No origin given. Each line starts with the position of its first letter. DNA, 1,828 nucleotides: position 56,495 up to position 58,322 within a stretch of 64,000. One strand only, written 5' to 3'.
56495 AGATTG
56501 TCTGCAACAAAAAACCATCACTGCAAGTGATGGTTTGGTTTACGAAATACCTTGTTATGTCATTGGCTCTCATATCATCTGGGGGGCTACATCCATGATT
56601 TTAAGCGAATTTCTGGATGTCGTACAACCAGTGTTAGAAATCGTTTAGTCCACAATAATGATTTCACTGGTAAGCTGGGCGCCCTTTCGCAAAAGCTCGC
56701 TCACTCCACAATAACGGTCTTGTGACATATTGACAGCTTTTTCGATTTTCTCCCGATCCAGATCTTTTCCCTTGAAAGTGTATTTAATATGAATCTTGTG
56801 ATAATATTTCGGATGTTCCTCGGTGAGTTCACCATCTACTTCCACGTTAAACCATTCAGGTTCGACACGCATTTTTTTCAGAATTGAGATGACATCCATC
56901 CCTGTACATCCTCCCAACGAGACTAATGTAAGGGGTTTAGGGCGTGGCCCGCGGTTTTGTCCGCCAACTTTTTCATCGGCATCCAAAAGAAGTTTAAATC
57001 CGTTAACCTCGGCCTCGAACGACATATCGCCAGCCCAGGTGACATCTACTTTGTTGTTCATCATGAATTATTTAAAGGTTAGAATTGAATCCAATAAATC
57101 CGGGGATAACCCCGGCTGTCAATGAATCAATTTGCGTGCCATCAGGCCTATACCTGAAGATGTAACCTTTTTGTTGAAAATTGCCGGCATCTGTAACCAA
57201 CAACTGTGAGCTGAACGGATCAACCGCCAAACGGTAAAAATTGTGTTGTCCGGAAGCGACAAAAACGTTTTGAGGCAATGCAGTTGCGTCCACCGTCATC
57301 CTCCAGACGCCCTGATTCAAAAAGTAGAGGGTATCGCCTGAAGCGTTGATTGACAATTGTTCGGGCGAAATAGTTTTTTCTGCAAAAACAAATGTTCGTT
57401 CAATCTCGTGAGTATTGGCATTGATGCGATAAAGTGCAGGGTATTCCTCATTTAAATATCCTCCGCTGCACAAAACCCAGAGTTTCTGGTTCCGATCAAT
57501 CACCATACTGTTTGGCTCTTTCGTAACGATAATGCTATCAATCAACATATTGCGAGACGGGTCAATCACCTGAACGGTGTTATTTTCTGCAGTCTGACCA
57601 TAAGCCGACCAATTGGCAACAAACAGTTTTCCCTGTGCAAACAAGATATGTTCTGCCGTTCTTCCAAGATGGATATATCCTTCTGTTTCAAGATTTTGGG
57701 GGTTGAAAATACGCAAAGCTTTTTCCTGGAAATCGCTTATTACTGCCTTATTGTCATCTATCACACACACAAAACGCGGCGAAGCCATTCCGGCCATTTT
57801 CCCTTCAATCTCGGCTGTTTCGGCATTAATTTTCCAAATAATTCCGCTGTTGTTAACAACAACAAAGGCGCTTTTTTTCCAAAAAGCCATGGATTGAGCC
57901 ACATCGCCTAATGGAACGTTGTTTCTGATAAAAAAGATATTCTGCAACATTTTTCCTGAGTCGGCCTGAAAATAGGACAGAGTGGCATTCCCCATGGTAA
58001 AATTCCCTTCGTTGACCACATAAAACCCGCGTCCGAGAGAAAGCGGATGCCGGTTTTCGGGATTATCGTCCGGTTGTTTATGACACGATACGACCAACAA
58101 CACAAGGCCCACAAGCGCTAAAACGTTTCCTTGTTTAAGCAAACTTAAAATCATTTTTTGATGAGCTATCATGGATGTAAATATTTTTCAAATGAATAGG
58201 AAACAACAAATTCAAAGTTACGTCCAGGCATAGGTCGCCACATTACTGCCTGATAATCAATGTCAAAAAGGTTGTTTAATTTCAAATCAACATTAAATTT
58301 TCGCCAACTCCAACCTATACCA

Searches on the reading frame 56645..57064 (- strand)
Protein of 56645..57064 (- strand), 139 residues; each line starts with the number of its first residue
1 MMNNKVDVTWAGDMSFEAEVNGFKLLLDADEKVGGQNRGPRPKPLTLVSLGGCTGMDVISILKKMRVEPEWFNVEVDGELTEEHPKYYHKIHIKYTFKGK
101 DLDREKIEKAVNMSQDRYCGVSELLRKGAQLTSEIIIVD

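Call 3: search_protein_families(library=pfam, proteins=[window:56645-57064:-], max_evalue=0.1)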
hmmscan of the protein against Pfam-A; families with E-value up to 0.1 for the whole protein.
window:56645-57064:- (139 aa): 2 families
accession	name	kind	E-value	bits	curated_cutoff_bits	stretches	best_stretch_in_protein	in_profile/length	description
PF02566.24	OsmC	-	5.4e-18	65.7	27.5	1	35-132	1-98/100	OsmC-like protein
PF20940.2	SSV1_D-63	-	0.091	13.2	27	0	89-115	25-49/60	Sulfolobus spindle-shape virus 1, protein D-63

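Call 4: search_protein_families(library=ncbifam, proteins=[window:56645-57064:-], max_evalue=0.1)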
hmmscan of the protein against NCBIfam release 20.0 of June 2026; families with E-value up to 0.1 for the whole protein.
window:56645-57064:- (139 aa): 3 families
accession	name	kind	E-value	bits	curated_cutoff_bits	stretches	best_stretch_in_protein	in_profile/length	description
NF008009.0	PRK10738.1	equivalog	9.8e-21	74.1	138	1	7-134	4-128/134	OsmC family protein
NF041052.1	OsmC_like_Se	domain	1.4e-06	28.3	95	1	9-136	9-141/144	OsmC-related (seleno)protein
TIGR03562.1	osmo_induc_OsmC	subfamily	0.002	18.2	85.8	1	38-126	41-129/137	OsmC family peroxiredoxin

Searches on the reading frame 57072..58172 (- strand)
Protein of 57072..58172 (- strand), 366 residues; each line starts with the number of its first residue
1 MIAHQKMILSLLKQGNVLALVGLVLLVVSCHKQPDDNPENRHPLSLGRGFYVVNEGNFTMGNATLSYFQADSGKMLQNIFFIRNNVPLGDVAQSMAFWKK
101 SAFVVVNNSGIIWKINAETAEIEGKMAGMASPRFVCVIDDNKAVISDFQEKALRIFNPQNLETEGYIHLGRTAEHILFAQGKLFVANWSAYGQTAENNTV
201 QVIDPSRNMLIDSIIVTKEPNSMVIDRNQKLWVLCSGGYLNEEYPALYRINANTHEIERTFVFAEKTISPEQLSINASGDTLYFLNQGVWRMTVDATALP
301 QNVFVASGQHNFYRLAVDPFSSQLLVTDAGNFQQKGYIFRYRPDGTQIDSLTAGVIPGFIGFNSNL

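Call 3: search_protein_families(library=pfam, proteins=[window:57072-58172:-], max_evalue=0.1)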
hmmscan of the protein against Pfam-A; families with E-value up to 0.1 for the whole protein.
window:57072-58172:- (366 aa): 4 families
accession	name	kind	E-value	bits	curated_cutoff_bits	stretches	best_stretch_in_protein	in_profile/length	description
PF16819.11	DUF5074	-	9.2e-20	71.4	27.2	1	49-326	2-308/353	Domain of unknown function (DUF5074)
PF01436.27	NHL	-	0.0026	18.2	20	0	131-148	3-20/28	NHL repeat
PF08450.18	SGL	-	0.0056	16.7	26.3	1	146-351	17-220/246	SMP-30/Gluconolactonase/LRE-like region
PF19127.6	Choline_bind_3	-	0.034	14.5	27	0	61-80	28-47/47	Choline-binding repeat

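Call 4: search_protein_families(library=ncbifam, proteins=[window:57072-58172:-], max_evalue=0.1)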
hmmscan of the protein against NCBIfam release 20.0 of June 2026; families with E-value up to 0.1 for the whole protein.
window:57072-58172:- (366 aa): 6 families
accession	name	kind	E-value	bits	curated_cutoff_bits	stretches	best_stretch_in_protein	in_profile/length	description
TIGR03866.1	PQQ_ABC_repeats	subfamily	4.2e-07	29.3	287.3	2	99-236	10-143/310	PQQ-dependent catabolism-associated beta-propeller protein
NF052280.1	7_blade_YncE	equivalog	0.0014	17.5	400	0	227-286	37-93/338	7-bladed beta-propeller protein YncE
TIGR02276.1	beta_rpt_yvtn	repeat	0.0021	18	27.85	1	196-226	12-42/42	beta-propeller repeat protein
NF052340.1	hydrazine_beta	equivalog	0.004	16.2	560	1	150-288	54-182/372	hydrazine synthase subunit beta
NF052342.1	hydrazine_BC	exception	0.011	14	1250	1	191-289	96-196/690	hydrazine synthase subunit beta-gamma fusion subunit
NF002968.0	PRK03642.1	equivalog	0.012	14.4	385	1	185-236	363-412/432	penicillin binding protein PBP4B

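Call 5: search_solved_structures(query=window:57072-58172:-, max_evalue=1, show_alignments=1)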
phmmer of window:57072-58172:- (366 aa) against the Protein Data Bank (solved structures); distinct sequences matched with E-value up to 1: 16.
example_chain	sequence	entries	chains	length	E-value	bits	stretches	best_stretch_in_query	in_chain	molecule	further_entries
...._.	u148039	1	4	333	1.7e-64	221.1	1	40-359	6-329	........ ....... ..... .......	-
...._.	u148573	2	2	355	4.4e-64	219.8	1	44-359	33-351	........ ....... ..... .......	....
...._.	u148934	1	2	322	1.7e-63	217.8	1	46-359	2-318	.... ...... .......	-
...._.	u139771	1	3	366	2e-58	201.1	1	47-359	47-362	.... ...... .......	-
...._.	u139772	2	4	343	2.8e-58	200.6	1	48-359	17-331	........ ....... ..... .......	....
8baz_A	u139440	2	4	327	3e-58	200.6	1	48-359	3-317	Surface layer protein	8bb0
8bn0_A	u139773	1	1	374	3.8e-58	200.2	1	47-359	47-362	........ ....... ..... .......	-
3dsm_A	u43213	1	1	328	4.7e-58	199.9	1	48-359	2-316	uncharacterized protein BACUNI_02894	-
8bai_A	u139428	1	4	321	4.7e-58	199.9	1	48-359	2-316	Surface layer protein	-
8blw_B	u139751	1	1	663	8.7e-17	64.2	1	32-346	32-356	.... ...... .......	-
8ptf_A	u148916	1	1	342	1.1e-16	63.9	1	50-346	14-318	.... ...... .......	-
8ptd_A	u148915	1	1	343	1.1e-16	63.8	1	50-346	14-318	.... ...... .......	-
9s6c_C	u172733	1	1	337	0.04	16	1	47-192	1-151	Quinoprotein amine dehydrogenase-like protein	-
9s6c_A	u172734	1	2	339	0.11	14.5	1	48-192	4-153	Quinoprotein amine dehydrogenase-like protein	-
9faa_A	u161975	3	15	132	0.53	12.3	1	219-255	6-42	Monoclonal immunoglobulin light chains (LC)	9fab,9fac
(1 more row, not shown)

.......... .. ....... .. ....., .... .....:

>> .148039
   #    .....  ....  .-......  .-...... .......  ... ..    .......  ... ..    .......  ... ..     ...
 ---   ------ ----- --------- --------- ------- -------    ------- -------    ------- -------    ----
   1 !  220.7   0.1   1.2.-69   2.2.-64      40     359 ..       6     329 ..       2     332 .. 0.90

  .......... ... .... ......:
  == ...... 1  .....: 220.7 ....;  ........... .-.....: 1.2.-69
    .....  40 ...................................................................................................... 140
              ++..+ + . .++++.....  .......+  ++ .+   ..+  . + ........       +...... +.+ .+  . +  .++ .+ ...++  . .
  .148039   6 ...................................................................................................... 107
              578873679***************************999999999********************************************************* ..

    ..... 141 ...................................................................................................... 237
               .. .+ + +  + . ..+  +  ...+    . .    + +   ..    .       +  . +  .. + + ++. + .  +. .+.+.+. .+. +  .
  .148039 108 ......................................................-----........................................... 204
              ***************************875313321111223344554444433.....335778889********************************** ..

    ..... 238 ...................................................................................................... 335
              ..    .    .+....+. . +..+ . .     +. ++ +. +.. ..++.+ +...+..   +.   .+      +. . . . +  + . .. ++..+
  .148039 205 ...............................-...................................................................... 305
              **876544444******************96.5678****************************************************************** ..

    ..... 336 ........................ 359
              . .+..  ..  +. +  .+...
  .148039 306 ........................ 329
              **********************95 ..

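Call 45: search_solved_structures(query=window:57072-58172:-, max_evalue=1e-50, show_alignments=5)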
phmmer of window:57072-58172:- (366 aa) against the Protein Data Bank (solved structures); distinct sequences matched with E-value up to 1e-50: 9.
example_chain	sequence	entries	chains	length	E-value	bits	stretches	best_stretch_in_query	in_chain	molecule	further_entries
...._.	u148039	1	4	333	1.7e-64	221.1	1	40-359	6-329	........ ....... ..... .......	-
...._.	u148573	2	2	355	4.4e-64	219.8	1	44-359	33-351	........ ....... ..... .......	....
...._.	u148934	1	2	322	1.7e-63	217.8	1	46-359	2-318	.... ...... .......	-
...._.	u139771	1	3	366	2e-58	201.1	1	47-359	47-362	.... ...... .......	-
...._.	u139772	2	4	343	2.8e-58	200.6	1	48-359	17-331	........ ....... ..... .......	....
8baz_A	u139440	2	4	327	3e-58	200.6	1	48-359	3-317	Surface layer protein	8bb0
8bn0_A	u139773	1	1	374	3.8e-58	200.2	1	47-359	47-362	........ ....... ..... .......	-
3dsm_A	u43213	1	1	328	4.7e-58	199.9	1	48-359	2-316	uncharacterized protein BACUNI_02894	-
8bai_A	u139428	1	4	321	4.7e-58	199.9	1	48-359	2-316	Surface layer protein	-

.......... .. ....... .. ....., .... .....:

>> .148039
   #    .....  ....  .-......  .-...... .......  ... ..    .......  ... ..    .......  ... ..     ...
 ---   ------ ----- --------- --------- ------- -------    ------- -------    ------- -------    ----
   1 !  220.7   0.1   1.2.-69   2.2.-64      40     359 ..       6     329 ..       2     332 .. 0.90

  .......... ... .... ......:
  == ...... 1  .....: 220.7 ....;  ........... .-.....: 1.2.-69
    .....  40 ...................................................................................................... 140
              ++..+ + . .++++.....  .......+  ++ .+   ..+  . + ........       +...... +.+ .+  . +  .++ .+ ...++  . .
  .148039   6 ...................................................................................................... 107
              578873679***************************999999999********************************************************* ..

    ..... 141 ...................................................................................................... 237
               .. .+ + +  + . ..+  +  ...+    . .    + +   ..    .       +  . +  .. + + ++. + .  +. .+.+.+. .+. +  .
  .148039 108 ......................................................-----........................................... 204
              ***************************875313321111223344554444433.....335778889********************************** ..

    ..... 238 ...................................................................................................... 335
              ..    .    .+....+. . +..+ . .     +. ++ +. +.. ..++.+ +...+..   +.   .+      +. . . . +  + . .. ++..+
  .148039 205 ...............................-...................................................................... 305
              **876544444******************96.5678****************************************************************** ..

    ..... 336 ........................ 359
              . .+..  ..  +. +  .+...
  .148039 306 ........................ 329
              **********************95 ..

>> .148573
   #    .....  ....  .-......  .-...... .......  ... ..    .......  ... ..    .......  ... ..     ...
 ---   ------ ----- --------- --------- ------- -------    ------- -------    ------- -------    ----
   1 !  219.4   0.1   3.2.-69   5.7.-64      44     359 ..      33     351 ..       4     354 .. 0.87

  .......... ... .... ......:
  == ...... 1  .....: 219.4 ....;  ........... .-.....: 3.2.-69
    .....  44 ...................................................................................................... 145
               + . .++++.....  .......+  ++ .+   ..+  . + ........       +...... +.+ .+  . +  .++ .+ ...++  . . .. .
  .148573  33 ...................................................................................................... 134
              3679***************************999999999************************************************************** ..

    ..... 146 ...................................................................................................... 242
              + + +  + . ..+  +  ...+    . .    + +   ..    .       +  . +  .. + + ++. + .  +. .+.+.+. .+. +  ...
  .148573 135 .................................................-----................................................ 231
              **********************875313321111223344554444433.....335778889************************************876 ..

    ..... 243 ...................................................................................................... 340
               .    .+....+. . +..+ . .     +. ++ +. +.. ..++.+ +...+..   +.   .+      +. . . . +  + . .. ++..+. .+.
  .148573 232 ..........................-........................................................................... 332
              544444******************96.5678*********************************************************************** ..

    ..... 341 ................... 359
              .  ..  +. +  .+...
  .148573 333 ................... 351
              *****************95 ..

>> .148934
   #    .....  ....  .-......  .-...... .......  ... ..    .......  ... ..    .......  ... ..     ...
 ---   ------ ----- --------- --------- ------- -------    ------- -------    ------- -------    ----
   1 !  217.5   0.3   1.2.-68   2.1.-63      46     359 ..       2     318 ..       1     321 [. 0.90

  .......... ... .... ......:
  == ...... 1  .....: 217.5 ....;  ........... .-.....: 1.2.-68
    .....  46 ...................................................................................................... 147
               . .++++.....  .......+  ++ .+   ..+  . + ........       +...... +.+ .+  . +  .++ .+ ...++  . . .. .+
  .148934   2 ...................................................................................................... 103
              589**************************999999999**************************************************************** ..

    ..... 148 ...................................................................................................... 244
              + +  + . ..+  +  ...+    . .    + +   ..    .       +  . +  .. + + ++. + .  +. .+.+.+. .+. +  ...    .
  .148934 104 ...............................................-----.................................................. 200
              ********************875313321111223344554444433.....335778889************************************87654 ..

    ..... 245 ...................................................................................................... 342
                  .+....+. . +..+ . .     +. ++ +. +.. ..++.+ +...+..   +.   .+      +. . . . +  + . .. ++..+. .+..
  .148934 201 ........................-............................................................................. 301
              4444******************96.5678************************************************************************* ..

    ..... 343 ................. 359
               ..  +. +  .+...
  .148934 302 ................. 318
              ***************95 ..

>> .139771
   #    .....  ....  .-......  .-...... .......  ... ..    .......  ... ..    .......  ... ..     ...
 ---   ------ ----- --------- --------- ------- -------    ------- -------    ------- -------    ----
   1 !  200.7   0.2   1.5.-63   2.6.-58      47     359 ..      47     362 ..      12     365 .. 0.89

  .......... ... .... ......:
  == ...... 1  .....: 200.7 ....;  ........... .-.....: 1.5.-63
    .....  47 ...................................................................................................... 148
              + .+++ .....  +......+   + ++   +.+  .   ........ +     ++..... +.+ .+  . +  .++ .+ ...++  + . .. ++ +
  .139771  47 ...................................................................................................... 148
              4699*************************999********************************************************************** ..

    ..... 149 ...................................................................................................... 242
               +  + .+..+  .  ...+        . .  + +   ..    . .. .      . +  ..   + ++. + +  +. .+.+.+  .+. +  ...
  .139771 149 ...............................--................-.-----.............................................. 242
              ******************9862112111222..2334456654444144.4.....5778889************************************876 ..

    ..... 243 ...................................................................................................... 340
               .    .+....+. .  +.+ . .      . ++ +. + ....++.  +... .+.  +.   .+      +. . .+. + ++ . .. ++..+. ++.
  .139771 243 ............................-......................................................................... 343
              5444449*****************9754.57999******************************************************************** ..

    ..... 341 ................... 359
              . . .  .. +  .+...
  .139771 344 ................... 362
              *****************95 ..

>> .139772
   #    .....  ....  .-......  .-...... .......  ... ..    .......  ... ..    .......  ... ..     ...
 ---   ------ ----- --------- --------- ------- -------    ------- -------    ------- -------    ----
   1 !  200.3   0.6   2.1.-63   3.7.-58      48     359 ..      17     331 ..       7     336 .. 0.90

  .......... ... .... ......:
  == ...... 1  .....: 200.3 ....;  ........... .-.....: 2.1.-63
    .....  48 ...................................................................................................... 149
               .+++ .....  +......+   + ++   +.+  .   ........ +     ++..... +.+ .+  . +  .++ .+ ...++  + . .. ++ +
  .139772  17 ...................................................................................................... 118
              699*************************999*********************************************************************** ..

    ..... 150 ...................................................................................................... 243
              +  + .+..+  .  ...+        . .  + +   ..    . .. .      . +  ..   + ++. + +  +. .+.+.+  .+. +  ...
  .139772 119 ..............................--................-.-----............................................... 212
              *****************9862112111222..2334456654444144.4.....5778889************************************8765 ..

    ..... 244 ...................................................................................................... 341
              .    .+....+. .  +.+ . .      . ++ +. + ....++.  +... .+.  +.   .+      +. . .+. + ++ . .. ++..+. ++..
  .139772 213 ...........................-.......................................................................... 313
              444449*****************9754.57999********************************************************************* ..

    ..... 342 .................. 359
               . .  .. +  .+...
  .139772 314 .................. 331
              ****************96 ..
